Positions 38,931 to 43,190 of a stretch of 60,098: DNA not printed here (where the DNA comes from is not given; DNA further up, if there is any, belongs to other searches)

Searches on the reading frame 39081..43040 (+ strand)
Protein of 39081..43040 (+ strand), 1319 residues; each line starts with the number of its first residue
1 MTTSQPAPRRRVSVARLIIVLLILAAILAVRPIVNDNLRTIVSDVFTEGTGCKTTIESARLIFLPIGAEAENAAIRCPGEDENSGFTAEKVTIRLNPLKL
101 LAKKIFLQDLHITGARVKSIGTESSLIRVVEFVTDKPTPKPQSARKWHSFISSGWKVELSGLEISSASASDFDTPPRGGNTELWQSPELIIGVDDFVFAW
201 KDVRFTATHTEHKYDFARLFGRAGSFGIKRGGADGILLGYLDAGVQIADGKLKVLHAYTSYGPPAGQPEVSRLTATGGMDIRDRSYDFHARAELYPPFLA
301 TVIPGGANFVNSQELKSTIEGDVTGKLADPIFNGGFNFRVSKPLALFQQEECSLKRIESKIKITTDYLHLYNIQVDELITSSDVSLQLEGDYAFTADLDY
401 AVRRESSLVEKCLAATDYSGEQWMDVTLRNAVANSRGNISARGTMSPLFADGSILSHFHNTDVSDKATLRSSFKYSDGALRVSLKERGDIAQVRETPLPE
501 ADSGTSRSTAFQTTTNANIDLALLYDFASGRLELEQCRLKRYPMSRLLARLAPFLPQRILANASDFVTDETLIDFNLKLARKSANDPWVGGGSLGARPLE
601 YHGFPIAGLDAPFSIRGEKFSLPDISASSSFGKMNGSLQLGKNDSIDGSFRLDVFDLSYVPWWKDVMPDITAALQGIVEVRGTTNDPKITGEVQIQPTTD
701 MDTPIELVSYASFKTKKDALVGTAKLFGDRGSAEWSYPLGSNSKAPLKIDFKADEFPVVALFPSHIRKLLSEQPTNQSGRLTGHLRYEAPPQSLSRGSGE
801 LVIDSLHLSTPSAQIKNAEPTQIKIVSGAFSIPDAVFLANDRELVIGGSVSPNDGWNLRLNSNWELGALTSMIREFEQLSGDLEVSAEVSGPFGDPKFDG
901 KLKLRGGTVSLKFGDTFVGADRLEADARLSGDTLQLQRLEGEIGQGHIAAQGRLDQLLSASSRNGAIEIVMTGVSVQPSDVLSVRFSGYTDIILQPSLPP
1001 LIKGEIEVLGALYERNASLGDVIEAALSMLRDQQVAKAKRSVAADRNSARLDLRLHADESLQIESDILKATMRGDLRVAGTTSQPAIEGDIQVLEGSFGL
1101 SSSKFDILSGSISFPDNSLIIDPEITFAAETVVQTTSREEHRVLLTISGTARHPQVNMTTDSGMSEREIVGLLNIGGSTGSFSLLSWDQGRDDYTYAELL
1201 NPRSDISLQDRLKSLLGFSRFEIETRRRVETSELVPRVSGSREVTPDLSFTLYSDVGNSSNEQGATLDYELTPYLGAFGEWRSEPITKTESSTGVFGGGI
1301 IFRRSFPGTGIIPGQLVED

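Call 21: search_protein_families(library=pfam, proteins=[window:39081-43040:+], max_evalue=0.001)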
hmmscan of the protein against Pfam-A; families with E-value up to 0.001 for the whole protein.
window:39081-43040:+ (1319 aa): 2 families
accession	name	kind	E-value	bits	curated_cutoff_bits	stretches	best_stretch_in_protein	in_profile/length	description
PF04357.19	TamB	-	6.4e-31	108.4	22.4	1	939-1304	3-379/381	TamB, inner membrane protein subunit of TAM complex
PF05170.20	AsmA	-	1.1e-06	28.2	29.8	0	10-118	5-116/607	AsmA family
